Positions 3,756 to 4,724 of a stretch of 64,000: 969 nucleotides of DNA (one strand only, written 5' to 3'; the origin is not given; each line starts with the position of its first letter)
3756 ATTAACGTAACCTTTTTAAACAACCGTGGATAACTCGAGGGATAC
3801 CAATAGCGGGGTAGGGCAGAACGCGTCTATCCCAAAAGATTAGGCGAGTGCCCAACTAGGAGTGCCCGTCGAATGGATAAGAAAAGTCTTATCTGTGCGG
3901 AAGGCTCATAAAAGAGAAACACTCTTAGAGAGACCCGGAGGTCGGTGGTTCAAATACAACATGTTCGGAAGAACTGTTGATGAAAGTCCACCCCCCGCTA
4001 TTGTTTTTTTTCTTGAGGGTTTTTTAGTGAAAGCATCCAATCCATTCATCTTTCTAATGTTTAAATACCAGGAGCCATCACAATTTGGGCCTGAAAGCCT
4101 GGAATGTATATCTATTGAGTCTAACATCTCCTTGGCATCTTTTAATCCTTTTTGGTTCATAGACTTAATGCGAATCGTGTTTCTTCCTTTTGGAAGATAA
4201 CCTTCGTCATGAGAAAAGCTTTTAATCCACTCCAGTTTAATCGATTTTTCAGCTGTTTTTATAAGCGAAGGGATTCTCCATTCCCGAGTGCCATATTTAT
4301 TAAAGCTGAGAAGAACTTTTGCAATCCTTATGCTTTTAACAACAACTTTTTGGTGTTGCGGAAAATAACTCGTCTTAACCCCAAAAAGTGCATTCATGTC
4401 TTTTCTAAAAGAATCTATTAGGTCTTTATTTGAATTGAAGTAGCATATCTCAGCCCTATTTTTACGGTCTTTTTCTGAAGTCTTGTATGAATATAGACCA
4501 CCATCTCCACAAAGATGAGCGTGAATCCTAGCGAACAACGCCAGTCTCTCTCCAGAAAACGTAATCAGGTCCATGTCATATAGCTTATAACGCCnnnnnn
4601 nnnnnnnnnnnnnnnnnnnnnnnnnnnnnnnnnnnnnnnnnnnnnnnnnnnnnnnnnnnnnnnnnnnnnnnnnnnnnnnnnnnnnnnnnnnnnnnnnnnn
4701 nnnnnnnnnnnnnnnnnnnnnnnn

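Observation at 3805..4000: Initiator tRNA-Met gene apparently interrupted four times (D loop, 29/30, 37/38, 60/61)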

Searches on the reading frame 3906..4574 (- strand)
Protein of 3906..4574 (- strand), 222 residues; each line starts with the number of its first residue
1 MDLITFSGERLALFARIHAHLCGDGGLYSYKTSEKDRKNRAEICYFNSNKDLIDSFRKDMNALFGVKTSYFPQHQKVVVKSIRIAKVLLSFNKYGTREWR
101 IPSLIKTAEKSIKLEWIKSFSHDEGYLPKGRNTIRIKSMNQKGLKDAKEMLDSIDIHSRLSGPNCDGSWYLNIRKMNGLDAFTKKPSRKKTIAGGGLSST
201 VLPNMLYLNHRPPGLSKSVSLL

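Call 13: search_protein_families(library=pfam, proteins=[window:3906-4574:-])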
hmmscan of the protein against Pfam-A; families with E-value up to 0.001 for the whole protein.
window:3906-4574:- (222 aa): 1 family
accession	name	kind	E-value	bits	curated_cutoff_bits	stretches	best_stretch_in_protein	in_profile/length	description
PF14528.11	LAGLIDADG_3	-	1.3e-05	25.8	22.5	0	124-184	14-79/82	LAGLIDADG-like domain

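Call 54: search_solved_structures(query=window:3906-4574:-, max_evalue=1)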
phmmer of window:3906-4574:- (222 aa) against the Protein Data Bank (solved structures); distinct sequences matched with E-value up to 1: 3.
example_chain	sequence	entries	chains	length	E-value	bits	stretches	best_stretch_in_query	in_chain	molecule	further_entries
4ied_A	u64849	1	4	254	0.14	14.8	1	41-97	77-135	Class D beta-lactamase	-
7qss_A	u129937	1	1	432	0.15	14.6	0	43-174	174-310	V-type ATP synthase alpha chain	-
7qsu_A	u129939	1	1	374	0.68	12.5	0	43-174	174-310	V-ATPase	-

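Call 55: find_homologous_proteins(query=window:3996-4574:-, max_evalue=0.00001)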
Query window:3996-4574:- (193 aa): 78 proteins with E <= 0.00001 among 192 candidates.
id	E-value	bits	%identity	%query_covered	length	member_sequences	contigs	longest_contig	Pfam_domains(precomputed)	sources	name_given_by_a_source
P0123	9.4e-77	275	67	98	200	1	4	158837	-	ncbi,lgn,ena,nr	ncbi:hypothetical protein ISS07_02535 [Candidatus Woesearchaeota archaeon]|nr:hypothetical protein [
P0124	1.6e-76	274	66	98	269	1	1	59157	-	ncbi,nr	ncbi:hypothetical protein JXB11_02870 [Candidatus Woesearchaeota archaeon]|nr:hypothetical protein [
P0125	5.8e-75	269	66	100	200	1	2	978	PF14528.12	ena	-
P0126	1.0e-74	268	66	99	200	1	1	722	PF14528.12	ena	-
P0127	3.7e-72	260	64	99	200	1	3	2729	-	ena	-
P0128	1.4e-71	258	60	100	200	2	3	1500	-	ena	-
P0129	2.6e-71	257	64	100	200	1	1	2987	PF14528.12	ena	-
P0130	2.9e-71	257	66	91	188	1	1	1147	-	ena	-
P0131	7.3e-71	256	61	100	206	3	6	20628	-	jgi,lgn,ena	-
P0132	6.0e-70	253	60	100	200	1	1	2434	-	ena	-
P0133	9.3e-70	252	65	91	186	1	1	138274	-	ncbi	-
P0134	1.2e-69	252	66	91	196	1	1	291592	-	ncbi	-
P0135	3.1e-68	247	64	91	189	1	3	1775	-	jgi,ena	-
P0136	5.2e-68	246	61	98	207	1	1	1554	-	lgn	-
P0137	3.2e-67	244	61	96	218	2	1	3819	-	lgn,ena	-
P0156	2.5e-60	221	57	93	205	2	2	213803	PF14528.12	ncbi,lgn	-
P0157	2.2e-57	212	56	91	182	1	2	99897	PF14528.12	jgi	-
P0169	3.0e-47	179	51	91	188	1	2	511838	PF14528.12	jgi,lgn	jgi:hypothetical protein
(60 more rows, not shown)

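Call 56: find_encoding_contigs(protein=P0123, flank=2500, max_places=2)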
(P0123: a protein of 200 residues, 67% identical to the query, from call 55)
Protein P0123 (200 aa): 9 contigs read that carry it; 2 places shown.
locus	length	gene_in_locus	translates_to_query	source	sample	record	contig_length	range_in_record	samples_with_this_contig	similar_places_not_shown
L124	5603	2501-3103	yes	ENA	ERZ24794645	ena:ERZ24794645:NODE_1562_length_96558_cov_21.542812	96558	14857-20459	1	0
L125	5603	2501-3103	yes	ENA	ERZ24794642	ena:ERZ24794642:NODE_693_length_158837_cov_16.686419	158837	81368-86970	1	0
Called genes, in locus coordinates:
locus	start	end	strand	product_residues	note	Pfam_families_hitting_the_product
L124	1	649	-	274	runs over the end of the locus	PF01351:RNase_HII, PF11858:DUF3378 (faint)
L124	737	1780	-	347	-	PF14528:LAGLIDADG_3 (faint)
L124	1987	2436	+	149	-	-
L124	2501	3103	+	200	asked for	-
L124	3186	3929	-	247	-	PF01925:TauE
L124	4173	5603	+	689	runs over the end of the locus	PF01841:Transglut_core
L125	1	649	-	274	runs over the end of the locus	PF01351:RNase_HII, PF11858:DUF3378 (faint)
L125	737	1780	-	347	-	PF14528:LAGLIDADG_3 (faint)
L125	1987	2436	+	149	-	-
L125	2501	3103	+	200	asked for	-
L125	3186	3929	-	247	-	PF01925:TauE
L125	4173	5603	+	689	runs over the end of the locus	PF01841:Transglut_core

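Call 57: find_encoding_contigs(protein=P0134, flank=2500, max_places=2)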
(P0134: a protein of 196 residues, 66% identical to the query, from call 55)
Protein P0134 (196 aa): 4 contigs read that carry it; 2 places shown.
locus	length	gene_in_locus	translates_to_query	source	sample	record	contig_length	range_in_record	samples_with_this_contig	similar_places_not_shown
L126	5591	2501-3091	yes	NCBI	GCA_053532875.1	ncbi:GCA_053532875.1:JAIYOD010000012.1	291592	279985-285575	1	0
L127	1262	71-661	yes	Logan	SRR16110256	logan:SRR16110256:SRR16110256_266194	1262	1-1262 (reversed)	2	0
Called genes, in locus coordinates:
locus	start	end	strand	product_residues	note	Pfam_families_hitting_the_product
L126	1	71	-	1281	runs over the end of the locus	PF00317:Ribonuc_red_lgN, PF02867:Ribonuc_red_lgC, PF14890:Intein_splicing, PF14528:LAGLIDADG_3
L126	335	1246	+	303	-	PF00899:ThiF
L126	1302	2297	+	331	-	PF01137:RTC, PF05189:RTC_insert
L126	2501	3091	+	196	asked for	-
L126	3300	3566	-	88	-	PF14528:LAGLIDADG_3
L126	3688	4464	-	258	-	PF05362:Lon_C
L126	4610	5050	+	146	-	-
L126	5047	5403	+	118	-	-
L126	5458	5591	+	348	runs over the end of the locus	PF05621:TniB (faint), PF13191:AAA_16 (weak), PF00931:NB-ARC, PF24883:NPHP3_N (faint), PF05729:NACHT (weak), PF13401:AAA_22, PF00004:AAA (weak), PF22703:Cdc6_lid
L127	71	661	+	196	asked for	-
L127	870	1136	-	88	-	PF14528:LAGLIDADG_3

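Call 58: find_encoding_contigs(protein=P0156, flank=2500, max_places=2)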
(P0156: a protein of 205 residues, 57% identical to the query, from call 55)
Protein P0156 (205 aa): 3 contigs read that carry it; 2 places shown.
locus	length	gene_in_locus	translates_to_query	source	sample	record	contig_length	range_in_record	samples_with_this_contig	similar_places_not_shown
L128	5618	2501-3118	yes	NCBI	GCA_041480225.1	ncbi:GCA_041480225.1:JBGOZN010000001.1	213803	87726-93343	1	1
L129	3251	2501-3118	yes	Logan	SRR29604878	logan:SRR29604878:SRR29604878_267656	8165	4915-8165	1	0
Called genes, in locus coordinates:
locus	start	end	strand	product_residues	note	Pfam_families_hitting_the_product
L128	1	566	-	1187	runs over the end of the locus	PF02463:SMC_N, PF13175:AAA_15, PF13476:AAA_23, PF13304:AAA_21 (weak), PF06470:SMC_hinge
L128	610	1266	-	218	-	PF01351:RNase_HII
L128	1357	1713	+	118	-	-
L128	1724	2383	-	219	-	PF00702:Hydrolase, PF13419:HAD_2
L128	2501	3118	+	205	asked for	PF14528:LAGLIDADG_3 (faint)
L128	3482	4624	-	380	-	-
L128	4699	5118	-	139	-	-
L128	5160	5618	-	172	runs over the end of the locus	-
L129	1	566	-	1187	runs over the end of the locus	PF02463:SMC_N, PF13175:AAA_15, PF13476:AAA_23, PF13304:AAA_21 (weak), PF06470:SMC_hinge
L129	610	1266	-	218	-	PF01351:RNase_HII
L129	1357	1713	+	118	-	-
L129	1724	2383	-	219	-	PF00702:Hydrolase, PF13419:HAD_2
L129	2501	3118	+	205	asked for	PF14528:LAGLIDADG_3 (faint)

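Call 59: find_encoding_contigs(protein=P0169, flank=2500, max_places=2)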
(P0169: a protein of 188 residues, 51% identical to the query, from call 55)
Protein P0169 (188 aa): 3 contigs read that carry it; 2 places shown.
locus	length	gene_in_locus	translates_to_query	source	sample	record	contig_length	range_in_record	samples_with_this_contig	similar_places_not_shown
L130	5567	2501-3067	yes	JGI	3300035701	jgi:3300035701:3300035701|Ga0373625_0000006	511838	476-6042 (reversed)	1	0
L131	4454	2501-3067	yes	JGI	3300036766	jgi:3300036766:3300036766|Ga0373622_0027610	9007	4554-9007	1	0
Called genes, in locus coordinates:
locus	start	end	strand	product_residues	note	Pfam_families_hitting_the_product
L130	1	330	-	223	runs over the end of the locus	PF01351:RNase_HII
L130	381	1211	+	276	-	PF24034:DUF7343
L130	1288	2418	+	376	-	PF18915:DUF5667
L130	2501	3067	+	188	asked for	PF14528:LAGLIDADG_3 (faint)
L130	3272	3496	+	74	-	-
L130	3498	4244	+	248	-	PF09335:VTT_dom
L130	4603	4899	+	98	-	PF01022:HTH_5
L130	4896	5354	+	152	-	-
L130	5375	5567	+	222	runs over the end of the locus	?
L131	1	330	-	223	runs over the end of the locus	PF01351:RNase_HII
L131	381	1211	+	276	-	PF24034:DUF7343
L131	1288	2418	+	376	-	PF18915:DUF5667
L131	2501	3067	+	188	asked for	PF14528:LAGLIDADG_3 (faint)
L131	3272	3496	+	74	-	-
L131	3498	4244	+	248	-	PF09335:VTT_dom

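Call 60: find_encoding_contigs(protein=P0157, flank=2500, max_places=2)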
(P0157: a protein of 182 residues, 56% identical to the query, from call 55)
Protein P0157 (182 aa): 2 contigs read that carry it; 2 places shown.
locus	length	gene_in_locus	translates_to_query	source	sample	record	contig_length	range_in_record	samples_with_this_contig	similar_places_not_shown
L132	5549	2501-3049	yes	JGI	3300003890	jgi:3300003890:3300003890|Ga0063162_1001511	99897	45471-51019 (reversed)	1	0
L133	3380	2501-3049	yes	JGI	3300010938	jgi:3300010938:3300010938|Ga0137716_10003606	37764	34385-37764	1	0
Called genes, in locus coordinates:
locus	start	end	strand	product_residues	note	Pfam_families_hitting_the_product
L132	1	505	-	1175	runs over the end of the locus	PF02463:SMC_N, PF13175:AAA_15, PF13476:AAA_23, PF13555:AAA_29 (faint), PF13304:AAA_21 (weak), PF06470:SMC_hinge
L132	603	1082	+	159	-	-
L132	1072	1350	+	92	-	PF13145:Rotamase_2, PF13616:Rotamase_3, PF00639:Rotamase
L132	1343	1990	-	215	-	PF01351:RNase_HII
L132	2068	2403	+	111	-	-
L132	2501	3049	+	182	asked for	PF14528:LAGLIDADG_3 (faint)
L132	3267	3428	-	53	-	-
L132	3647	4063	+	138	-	-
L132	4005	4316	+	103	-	-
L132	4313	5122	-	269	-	PF00589:Phage_integrase, PF22823:MrpR_C_cat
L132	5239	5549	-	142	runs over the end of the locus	-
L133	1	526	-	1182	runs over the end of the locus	PF02463:SMC_N, PF13175:AAA_15, PF13476:AAA_23, PF13555:AAA_29 (faint), PF13304:AAA_21 (weak), PF06470:SMC_hinge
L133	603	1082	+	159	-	-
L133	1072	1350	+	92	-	PF13145:Rotamase_2, PF13616:Rotamase_3, PF00639:Rotamase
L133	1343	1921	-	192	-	PF01351:RNase_HII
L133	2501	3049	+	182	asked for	PF14528:LAGLIDADG_3 (faint)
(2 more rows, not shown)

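Call 78: predict_structure(alignment_id=A1)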
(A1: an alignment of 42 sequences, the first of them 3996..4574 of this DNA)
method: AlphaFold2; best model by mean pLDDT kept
length: 193 residues; sequences in the alignment: 42
mean_pLDDT: 93.7   pTM: 0.90
mean pLDDT of the five models: 93.7, 93.7, 93.2, 92.4, 92.2
residues with pLDDT >= 90: 173; 70-90: 11; 50-70: 4; < 50: 5
segments of 3 or more residues with pLDDT < 50: 190-193
pLDDT, mean of each block of 10 residues (from residue 1): 79 98 96 91 96 97 97 96 96 94 97 98 95 97 98 98 97 97 79 41
secondary structure, 60 per line:
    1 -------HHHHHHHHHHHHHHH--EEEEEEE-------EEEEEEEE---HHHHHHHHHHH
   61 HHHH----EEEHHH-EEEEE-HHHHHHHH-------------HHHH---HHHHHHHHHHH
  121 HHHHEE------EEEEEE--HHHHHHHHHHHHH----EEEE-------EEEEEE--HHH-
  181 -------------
elements in order: H8-22 E25-31 E39-46 H50-64 E69-71 E76-80 H82-89 H103-106 H110-124 E133-138 H141-153 E158-161 E169-174

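Call 82: fold_search(model_id=the predicted structure, library=pdb)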
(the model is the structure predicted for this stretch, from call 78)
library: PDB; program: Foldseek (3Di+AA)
matches with E <= 10: 519; with E <= 0.001: 70
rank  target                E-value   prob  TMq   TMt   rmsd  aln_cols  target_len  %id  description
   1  7qsu                  3.1e-09  1.00  0.68  0.37   3.5       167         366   16  Crystal structure of homing endonuclease-associated TliVMA intein (C1A, d333-339) (released 2022-03-30)
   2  7qss                  6.2e-09  1.00  0.68  0.32   3.6       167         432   16  Crystal structure of homing endonuclease-associated TliVMA intein (C1A) (released 2022-03-30)
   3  5o6i_A                2.0e-08  1.00  0.67  0.68   3.0       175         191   19  Structures and dynamics of mesophilic variants from the homing endonuclease I-DmoI (released 2017-12-06)
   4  4unc_G                5.0e-08  1.00  0.68  0.74   3.2       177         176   17  THE CRYSTAL STRUCTURE OF I-DMOI IN COMPLEX WITH ITS TARGET DNA AT 8 DAYS INCUBATION IN 5MM MN (STATE 6) (released 2014-12-17)
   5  5o6i_F                5.6e-08  1.00  0.68  0.73   3.1       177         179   18  Structures and dynamics of mesophilic variants from the homing endonuclease I-DmoI (released 2017-12-06)
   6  2vs8_K                7.1e-08  1.00  0.65  0.70   3.3       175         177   18  The crystal structure of I-DmoI in complex with DNA and Mn (released 2008-11-11)
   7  5ak9_J                7.5e-08  1.00  0.67  0.70   3.2       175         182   16  THE CRYSTAL STRUCTURE OF I-DMOI Q42AK120M IN COMPLEX WITH ITS TARGET DNA IN THE PRESENCE OF 2MM MN (released 2015-06-17)
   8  2cw7                  8.4e-08  1.00  0.70  0.27   2.7       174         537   16  Crystal structure of intein homing endonuclease II (released 2006-04-18)
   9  4un7_G                1.1e-07  1.00  0.66  0.71   3.3       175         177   18  THE CRYSTAL STRUCTURE OF I-DMOI IN COMPLEX WITH ITS TARGET DNA BEFORE INCUBATION IN 5MM MN (STATE 1) (released 2014-12-03)
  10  5akf_I                1.2e-07  1.00  0.67  0.73   3.1       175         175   16  THE CRYSTAL STRUCTURE OF I-DMOI Q42AK120M IN COMPLEX WITH ITS TARGET DNA NICKED IN THE CODING STRAND A AND IN THE PRES (released 2015-06-17)
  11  4d6o_A                1.2e-07  1.00  0.67  0.70   3.0       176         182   18  THE CRYSTAL STRUCTURE OF I-DMOI IN COMPLEX WITH ITS TARGET DNA AT 1H INCUBATION IN 5MM MG (STATE 2) (released 2014-12-17)
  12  5o6g_D                1.3e-07  1.00  0.67  0.73   3.0       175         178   18  Structures and dynamics of mesophilic variants from the homing endonuclease I-DmoI (released 2017-12-06)
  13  4unc_D                1.4e-07  1.00  0.66  0.67   3.1       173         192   17  THE CRYSTAL STRUCTURE OF I-DMOI IN COMPLEX WITH ITS TARGET DNA AT 8 DAYS INCUBATION IN 5MM MN (STATE 6) (released 2014-12-17)
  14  4unb_G                1.4e-07  1.00  0.66  0.72   3.1       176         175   18  THE CRYSTAL STRUCTURE OF I-DMOI IN COMPLEX WITH ITS TARGET DNA AT 6 DAYS INCUBATION IN 5MM MN (STATE 5) (released 2014-12-17)
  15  5a0w_D                1.5e-07  1.00  0.67  0.68   3.2       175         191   16  THE CRYSTAL STRUCTURE OF I-DMOI E117A IN COMPLEX WITH ITS TARGET DNA AND IN THE PRESENCE OF 2MM MN (released 2016-05-11)
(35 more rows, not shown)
